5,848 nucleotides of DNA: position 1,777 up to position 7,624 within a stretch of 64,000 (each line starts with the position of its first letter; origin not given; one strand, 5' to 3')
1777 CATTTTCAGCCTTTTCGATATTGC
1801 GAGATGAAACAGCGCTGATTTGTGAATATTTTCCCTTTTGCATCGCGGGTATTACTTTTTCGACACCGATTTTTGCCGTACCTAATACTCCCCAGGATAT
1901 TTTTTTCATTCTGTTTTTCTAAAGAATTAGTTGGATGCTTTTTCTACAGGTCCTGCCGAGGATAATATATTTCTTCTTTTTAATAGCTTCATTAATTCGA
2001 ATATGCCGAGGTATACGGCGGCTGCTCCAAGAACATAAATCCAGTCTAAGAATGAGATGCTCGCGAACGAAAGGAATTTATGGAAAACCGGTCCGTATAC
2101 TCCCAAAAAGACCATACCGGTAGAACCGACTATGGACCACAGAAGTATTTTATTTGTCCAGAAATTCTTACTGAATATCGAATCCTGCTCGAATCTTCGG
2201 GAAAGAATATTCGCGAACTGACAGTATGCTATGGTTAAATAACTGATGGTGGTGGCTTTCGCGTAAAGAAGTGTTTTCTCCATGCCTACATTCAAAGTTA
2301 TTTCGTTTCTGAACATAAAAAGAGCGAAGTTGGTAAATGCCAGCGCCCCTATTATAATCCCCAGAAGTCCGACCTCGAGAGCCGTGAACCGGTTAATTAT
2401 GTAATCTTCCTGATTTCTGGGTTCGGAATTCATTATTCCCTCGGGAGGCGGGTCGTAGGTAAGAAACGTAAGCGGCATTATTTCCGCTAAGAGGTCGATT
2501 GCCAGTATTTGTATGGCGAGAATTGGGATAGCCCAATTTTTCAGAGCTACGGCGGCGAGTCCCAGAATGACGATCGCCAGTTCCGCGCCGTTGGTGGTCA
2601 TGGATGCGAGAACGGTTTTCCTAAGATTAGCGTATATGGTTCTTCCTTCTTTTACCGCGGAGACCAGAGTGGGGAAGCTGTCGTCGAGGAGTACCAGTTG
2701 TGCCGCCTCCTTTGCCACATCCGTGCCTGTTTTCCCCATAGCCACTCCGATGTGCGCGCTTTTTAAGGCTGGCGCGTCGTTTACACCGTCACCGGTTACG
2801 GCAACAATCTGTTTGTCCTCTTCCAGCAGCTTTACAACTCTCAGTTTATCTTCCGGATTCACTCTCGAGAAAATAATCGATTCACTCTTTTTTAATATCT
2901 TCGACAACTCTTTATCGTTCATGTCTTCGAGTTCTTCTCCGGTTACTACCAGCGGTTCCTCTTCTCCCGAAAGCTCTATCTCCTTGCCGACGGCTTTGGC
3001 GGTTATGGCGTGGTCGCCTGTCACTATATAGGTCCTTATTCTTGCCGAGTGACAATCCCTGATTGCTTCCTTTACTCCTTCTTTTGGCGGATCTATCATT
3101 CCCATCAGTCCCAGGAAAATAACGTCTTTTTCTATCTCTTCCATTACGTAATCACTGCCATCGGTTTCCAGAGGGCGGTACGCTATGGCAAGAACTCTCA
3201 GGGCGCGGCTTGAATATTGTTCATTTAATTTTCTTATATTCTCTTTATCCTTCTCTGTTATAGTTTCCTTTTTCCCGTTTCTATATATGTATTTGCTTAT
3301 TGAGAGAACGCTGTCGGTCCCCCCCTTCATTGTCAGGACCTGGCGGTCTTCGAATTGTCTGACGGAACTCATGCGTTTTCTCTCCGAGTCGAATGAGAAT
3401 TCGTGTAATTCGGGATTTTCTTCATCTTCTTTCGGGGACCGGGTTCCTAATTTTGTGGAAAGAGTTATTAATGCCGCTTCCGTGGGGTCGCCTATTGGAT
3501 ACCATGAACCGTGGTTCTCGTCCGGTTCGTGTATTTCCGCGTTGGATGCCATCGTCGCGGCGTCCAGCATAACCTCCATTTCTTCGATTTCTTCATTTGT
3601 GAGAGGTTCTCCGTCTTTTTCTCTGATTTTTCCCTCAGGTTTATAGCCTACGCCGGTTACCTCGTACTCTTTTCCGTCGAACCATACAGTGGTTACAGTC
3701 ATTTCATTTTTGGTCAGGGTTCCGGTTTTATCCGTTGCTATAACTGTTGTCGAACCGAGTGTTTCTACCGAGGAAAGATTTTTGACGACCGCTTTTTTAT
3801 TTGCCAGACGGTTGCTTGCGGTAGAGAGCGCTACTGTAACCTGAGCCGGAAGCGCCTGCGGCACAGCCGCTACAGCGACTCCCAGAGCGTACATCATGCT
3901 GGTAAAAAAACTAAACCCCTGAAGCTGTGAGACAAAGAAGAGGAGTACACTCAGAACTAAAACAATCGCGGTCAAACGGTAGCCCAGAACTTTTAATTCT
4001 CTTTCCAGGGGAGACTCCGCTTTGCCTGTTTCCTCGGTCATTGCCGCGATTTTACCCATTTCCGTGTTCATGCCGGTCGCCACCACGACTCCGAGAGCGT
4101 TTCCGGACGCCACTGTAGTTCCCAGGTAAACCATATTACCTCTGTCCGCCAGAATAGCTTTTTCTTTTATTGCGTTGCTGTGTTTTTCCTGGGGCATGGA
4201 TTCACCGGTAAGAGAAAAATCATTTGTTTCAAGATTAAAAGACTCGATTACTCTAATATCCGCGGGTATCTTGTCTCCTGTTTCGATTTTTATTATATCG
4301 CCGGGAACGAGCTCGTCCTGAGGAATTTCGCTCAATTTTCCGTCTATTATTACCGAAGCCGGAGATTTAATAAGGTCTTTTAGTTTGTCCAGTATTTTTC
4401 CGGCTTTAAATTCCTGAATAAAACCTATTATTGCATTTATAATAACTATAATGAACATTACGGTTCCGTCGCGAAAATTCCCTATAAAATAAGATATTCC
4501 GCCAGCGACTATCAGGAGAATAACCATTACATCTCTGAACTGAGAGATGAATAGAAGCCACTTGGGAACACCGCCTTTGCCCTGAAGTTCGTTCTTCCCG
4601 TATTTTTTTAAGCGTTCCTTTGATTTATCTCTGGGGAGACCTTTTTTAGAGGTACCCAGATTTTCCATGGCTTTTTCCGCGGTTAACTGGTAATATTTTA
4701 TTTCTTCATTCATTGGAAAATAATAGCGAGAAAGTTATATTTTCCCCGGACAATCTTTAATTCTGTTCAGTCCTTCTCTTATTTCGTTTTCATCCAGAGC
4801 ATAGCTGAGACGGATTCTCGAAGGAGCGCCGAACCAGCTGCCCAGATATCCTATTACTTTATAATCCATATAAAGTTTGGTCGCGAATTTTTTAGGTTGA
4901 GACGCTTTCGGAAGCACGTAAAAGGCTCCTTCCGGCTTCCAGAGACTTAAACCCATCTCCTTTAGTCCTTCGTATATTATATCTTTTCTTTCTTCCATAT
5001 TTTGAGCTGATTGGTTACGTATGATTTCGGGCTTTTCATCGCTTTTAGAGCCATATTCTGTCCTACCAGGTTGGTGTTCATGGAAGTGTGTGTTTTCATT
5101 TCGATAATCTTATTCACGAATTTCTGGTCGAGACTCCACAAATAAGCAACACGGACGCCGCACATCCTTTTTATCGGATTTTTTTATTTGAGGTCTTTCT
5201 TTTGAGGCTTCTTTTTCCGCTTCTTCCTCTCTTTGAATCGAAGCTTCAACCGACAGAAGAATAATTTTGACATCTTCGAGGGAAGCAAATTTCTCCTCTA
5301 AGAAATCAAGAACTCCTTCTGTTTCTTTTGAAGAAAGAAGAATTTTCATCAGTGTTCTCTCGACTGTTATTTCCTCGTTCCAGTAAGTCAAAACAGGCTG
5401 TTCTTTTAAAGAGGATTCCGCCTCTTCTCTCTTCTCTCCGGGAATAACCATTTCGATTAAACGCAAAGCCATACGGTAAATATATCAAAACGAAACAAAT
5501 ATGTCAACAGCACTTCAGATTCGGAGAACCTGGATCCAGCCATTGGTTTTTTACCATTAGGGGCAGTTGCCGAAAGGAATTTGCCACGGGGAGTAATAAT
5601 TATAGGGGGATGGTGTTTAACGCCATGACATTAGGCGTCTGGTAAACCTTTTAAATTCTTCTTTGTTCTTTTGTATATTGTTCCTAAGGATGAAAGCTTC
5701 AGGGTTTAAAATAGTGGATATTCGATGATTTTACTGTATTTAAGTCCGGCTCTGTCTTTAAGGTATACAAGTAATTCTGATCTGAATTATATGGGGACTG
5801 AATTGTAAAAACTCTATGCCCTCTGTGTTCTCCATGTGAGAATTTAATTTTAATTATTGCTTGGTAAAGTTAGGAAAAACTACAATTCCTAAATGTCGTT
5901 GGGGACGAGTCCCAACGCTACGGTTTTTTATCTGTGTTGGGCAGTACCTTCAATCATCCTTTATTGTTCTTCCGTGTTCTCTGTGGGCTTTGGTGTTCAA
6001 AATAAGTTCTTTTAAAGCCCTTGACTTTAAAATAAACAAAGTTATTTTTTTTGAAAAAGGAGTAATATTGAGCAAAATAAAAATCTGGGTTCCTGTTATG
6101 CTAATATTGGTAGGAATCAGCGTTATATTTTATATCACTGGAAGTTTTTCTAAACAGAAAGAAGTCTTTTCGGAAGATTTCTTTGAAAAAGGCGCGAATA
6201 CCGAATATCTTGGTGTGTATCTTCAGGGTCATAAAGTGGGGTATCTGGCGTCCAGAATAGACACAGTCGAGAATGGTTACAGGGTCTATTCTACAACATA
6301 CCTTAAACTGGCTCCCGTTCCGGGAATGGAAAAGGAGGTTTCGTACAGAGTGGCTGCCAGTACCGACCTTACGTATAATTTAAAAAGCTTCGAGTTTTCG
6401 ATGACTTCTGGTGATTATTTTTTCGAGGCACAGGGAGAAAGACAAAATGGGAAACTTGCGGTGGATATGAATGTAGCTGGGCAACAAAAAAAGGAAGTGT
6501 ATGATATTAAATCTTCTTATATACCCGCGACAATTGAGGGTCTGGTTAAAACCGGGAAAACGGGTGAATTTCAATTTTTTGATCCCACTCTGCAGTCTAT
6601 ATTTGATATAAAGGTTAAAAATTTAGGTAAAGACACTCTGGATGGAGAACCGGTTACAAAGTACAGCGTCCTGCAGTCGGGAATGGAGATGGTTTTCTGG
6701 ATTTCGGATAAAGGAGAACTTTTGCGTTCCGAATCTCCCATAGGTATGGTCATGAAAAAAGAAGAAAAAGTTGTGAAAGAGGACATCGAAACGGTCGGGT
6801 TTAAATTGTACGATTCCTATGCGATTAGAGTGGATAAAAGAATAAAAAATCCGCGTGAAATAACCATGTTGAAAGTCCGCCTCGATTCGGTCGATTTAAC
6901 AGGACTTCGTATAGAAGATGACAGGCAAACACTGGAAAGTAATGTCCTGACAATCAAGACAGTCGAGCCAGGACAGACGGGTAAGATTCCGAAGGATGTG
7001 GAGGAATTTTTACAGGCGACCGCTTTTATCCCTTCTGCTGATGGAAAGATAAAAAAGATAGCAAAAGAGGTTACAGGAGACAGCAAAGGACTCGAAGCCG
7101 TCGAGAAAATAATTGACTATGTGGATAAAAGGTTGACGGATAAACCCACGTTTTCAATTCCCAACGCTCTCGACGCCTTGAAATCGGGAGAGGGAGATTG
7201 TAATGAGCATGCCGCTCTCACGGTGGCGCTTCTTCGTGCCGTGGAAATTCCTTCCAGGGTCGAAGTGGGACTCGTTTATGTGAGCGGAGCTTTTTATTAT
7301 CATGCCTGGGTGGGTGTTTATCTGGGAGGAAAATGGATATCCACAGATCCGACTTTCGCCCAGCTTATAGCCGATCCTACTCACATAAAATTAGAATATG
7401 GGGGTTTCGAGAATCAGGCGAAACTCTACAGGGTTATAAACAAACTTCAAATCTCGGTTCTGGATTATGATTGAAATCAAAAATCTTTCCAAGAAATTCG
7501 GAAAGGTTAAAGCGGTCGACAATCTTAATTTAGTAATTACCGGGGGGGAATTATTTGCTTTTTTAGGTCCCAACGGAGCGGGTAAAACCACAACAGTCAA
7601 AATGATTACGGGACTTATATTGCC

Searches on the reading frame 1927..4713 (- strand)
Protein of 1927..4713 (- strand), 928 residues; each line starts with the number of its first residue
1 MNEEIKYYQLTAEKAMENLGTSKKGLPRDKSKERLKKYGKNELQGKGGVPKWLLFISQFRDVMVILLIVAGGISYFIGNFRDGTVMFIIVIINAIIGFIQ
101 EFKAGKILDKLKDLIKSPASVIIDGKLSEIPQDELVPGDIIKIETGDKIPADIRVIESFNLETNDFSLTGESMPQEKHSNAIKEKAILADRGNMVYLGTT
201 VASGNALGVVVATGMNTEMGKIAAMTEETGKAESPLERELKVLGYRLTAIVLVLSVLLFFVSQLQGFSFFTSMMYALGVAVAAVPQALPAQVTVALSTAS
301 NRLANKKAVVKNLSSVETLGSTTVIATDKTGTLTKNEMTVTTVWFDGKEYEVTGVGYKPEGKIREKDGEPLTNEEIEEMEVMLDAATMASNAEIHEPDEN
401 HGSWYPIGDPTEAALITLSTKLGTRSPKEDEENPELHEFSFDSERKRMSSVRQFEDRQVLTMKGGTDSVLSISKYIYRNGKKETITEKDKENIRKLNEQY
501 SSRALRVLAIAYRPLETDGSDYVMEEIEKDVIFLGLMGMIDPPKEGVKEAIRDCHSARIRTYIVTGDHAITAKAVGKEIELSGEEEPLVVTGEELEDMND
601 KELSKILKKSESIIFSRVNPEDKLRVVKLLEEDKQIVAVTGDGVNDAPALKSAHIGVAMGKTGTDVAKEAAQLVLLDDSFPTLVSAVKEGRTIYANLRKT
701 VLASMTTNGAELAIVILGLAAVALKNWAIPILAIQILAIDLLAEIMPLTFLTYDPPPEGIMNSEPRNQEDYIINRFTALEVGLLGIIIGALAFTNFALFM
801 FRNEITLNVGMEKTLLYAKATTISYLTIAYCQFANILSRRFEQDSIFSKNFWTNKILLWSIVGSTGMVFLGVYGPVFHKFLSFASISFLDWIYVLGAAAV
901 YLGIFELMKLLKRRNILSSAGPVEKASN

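Call 69: search_protein_families(library=pfam, proteins=[window:1927-4713:-], max_evalue=0.00001)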
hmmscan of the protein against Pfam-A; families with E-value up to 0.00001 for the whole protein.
window:1927-4713:- (928 aa): 5 families
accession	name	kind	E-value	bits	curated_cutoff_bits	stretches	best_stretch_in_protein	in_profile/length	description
PF00122.25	E1-E2_ATPase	-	2.3e-52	177.6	28.1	1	114-306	2-181/181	E1-E2 ATPase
PF00689.26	Cation_ATPase_C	-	1.7e-35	122.8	27.3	1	729-911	2-175/175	Cation transporting ATPase, C-terminus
PF00702.32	Hydrolase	-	2.8e-18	67.5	26.4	1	324-654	3-191/191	haloacid dehalogenase-like hydrolase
PF00690.31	Cation_ATPase_N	-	2.2e-17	62.9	20.4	1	7-74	1-69/69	Cation transporter/ATPase, N-terminus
PF13246.12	Cation_ATPase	-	1.3e-16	60.8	21.7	1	389-476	3-91/91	Cation transport ATPase (P-type)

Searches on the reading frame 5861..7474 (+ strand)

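Call 69: search_protein_families(library=pfam, proteins=[window:5861-7474:+], max_evalue=0.00001)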
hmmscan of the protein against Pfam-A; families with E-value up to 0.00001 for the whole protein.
window:5861-7474:+ (537 aa): 1 family
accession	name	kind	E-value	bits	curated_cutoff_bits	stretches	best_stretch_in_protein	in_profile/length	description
PF01841.26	Transglut_core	-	5.7e-19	68.8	23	1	399-497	2-108/108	Transglutaminase-like superfamily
